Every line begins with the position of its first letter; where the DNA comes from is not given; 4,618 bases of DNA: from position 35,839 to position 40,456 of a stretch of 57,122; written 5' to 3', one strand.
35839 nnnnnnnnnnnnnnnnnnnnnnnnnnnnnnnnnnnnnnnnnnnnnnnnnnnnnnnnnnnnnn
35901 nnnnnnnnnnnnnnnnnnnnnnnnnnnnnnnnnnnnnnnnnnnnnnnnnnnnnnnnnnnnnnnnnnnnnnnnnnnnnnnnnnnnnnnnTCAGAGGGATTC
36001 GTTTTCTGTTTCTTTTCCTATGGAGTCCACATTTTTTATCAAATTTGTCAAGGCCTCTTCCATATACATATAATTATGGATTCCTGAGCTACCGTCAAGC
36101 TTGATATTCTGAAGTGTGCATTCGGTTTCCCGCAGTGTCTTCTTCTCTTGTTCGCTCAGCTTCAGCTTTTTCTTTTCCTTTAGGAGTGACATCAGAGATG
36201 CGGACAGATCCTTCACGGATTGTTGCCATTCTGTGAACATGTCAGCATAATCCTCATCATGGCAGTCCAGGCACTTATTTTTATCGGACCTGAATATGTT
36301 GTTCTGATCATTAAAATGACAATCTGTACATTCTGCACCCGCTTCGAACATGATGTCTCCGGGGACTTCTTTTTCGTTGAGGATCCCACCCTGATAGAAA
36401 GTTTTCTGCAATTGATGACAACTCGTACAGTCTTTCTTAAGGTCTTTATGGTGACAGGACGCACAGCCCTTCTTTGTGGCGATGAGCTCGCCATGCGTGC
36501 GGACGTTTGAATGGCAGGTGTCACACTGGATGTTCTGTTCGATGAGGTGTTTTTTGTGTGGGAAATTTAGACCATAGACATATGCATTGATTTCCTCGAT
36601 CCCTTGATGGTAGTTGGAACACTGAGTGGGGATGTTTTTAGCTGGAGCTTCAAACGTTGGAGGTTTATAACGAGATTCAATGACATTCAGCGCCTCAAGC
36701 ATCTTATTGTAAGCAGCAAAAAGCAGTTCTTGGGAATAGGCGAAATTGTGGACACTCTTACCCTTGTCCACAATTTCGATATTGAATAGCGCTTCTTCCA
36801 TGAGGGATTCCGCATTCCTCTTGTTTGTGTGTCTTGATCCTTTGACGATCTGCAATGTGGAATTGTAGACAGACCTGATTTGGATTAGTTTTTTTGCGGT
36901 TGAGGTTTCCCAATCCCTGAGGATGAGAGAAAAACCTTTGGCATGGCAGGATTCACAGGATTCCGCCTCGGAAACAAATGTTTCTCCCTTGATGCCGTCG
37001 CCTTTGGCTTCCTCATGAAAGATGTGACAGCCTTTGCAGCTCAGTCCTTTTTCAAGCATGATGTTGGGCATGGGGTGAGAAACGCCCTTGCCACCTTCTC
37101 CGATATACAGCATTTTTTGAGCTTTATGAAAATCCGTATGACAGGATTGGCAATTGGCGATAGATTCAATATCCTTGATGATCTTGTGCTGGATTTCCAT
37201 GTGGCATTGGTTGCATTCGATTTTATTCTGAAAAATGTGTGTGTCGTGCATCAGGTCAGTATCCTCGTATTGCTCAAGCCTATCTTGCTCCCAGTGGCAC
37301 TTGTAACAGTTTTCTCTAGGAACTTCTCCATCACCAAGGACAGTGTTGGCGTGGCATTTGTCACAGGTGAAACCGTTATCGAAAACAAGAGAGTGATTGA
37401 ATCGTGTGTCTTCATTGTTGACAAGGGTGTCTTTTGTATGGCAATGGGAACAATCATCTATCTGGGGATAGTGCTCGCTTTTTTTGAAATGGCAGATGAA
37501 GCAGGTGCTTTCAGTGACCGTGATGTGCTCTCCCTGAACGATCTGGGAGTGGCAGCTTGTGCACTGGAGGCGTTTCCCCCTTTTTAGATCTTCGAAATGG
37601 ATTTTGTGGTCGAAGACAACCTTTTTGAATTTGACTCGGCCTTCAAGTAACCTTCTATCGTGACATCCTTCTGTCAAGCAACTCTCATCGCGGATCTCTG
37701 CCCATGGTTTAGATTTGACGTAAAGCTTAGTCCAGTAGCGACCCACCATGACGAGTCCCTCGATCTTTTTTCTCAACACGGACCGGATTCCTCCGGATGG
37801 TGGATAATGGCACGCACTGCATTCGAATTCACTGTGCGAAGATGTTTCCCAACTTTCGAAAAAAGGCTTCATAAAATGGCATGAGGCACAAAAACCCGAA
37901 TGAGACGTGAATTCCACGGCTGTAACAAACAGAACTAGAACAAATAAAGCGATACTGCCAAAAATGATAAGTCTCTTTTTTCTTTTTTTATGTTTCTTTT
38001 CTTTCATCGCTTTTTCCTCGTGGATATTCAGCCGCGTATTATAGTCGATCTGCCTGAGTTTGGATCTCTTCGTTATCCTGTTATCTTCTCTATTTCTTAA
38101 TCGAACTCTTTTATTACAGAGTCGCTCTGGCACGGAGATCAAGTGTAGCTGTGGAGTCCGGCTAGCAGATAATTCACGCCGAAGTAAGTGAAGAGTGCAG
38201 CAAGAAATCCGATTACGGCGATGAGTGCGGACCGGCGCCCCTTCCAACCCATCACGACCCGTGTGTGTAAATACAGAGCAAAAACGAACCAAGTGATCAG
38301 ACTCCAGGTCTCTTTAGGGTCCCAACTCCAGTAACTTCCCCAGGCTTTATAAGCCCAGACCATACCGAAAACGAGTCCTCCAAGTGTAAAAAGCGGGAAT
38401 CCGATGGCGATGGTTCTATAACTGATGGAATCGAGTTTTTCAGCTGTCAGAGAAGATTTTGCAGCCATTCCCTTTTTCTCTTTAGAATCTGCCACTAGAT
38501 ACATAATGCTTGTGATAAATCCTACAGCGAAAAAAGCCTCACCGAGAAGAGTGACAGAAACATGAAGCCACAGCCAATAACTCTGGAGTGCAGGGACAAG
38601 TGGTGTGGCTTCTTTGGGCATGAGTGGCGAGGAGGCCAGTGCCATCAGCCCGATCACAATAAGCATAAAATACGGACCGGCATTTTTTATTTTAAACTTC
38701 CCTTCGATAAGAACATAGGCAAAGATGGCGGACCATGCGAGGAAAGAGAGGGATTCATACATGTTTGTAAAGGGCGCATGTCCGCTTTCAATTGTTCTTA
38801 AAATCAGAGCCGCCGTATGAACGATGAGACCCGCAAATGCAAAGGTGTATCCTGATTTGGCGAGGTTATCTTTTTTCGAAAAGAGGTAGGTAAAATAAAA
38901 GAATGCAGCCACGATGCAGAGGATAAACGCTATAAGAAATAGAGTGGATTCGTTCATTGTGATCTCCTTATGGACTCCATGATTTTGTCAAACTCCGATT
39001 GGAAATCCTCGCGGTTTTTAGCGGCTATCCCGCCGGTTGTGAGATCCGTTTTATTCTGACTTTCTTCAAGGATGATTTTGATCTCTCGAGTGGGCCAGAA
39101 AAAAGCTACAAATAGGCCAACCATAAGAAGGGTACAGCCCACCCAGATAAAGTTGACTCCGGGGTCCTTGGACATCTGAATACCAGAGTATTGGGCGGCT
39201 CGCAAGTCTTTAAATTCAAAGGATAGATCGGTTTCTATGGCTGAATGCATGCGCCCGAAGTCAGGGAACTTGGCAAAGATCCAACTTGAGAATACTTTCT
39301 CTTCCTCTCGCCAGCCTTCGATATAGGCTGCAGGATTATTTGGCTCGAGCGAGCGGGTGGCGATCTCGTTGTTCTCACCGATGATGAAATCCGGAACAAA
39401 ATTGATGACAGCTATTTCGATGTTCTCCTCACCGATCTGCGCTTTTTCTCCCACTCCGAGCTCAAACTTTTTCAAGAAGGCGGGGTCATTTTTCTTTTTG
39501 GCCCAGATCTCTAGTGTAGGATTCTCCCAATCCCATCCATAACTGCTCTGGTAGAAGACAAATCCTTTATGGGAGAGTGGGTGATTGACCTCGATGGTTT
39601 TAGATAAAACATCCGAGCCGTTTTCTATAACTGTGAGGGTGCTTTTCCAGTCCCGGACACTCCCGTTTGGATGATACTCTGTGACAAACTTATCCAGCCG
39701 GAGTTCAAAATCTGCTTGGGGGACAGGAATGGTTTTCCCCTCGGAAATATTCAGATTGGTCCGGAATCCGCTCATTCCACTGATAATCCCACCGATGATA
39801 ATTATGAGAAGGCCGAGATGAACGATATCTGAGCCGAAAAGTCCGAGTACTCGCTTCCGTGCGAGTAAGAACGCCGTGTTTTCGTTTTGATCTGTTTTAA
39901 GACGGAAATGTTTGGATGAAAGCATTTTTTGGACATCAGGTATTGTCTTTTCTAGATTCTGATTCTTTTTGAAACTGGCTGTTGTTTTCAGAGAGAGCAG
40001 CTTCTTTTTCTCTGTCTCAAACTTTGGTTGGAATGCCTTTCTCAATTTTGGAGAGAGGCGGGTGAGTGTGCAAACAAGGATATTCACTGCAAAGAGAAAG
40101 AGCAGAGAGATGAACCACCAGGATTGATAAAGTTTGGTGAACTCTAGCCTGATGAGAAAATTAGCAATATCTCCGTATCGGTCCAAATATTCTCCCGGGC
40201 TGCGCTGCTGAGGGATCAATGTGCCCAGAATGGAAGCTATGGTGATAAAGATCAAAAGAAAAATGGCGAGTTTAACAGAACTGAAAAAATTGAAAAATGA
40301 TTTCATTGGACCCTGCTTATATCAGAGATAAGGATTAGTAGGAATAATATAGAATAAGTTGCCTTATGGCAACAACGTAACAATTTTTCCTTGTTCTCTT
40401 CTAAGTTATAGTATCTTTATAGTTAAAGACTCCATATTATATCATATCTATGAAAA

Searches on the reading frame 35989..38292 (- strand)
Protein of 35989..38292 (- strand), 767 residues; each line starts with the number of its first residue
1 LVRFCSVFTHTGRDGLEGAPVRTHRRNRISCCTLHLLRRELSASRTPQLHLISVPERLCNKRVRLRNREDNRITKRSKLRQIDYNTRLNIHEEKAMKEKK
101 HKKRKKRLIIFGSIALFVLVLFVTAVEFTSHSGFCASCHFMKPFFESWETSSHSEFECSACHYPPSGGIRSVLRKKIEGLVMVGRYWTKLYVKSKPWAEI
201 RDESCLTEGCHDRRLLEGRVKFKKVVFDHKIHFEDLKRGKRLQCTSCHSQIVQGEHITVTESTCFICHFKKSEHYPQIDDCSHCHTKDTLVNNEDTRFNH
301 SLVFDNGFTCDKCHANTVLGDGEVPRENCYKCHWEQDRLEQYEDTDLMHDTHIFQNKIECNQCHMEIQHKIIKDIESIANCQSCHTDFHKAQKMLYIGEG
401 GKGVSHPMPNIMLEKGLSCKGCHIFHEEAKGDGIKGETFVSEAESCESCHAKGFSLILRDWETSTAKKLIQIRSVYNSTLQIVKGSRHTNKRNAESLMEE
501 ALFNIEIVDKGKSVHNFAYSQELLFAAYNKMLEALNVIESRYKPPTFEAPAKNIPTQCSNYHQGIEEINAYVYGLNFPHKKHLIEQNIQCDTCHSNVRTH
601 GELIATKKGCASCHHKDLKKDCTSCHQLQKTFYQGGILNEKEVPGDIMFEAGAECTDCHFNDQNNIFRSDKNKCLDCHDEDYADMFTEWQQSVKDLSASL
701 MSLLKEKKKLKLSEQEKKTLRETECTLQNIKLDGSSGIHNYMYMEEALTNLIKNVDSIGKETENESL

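Call 7: search_protein_families(library=pfam, proteins=[window:35989-38292:-], max_evalue=0.001)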
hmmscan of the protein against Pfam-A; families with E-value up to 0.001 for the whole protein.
window:35989-38292:- (767 aa): 5 families
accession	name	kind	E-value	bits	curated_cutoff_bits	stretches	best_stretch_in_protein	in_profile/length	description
PF14522.11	Cytochrome_C7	-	2.9e-20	72.3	24.8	1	225-286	1-67/67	Cytochrome c7 and related cytochrome c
PF14537.11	Cytochrom_c3_2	-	2.3e-17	63.7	25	1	305-386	4-79/79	Cytochrome c3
PF22113.1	Mtrc-MtrF_II-IV_dom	-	4e-11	43.2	30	2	309-454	8-167/176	Outer membrane cytochrome MtrC/MtrF-like, domains II/IV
PF02085.21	Cytochrom_CIII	-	4.1e-10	40.4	22.9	2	293-385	18-101/101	Class III cytochrome C family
PF03264.19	Cytochrom_NNT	-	2.8e-07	30.9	24.1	1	109-252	12-168/174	NapC/NirT cytochrome c family, N-terminal region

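Call 68: search_protein_families(library=ncbifam, proteins=[window:35989-38292:-], max_evalue=0.001)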
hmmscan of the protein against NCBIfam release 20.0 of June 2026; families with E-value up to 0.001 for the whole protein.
window:35989-38292:- (767 aa): 5 families
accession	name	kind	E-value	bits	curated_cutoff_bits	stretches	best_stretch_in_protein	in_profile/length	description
TIGR03153.1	cytochr_NrfH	equivalog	1.8e-11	44.2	134.2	1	111-251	7-136/138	cytochrome c nitrite reductase small subunit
TIGR03508.1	decahem_SO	subfamily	3.2e-07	30.1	192.2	0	210-451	8-249/258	DmsE family decaheme c-type cytochrome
NF011606.0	PRK15032.1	equivalog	7e-06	25.4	455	1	110-179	22-96/390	pentaheme c-type cytochrome TorC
NF041781.1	mnquin_red_QrcA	equivalog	0.00061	19.4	180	0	345-390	31-76/174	menaquinone reductase multiheme cytochrome c subunit QrcA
NF047727.1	4hemeCytCCctA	equivalog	0.00091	19.4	180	1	309-387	39-106/109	tetraheme c-type cytochrome CctA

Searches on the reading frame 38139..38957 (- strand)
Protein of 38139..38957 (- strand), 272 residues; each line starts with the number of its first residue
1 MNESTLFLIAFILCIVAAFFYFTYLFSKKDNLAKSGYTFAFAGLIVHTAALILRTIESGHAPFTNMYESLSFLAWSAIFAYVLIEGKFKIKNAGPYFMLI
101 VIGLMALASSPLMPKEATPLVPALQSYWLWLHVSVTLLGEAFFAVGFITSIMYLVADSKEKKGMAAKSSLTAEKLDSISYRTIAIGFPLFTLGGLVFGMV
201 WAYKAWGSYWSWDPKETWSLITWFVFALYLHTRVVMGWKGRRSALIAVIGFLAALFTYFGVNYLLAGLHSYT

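Call 6: search_protein_families(library=pfam, proteins=[window:38139-38957:-], max_evalue=0.001)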
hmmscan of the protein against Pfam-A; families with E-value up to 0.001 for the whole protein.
window:38139-38957:- (272 aa): 1 family
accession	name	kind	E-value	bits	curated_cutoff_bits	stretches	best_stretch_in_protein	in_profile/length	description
PF01578.25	Cytochrom_C_asm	-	1.6e-54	185.2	29.9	1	65-269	3-212/212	Cytochrome C assembly protein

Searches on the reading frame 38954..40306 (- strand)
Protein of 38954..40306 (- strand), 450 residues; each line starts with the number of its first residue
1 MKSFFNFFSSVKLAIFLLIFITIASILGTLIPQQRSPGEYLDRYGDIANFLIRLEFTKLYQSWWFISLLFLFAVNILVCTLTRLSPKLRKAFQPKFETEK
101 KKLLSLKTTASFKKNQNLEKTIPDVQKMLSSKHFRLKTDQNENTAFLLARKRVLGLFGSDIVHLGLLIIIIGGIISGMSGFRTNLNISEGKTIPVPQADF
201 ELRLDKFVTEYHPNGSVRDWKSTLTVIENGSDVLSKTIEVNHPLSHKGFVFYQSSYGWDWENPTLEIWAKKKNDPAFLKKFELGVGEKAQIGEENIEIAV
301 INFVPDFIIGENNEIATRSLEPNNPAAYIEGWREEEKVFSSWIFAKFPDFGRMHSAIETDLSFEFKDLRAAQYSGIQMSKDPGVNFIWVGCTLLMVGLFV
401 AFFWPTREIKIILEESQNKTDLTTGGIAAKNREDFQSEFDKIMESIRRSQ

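Call 6: search_protein_families(library=pfam, proteins=[window:38954-40306:-], max_evalue=0.001)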
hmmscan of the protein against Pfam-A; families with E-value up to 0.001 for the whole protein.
window:38954-40306:- (450 aa): 2 families
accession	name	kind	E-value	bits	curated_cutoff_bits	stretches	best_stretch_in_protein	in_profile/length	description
PF05140.19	ResB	-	9.7e-85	285.6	24.6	1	11-440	1-486/486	ResB-like family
PF16327.10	CcmF_C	-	5.1e-05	23.1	28.7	0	376-401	294-319/323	Cytochrome c-type biogenesis protein CcmF C-terminal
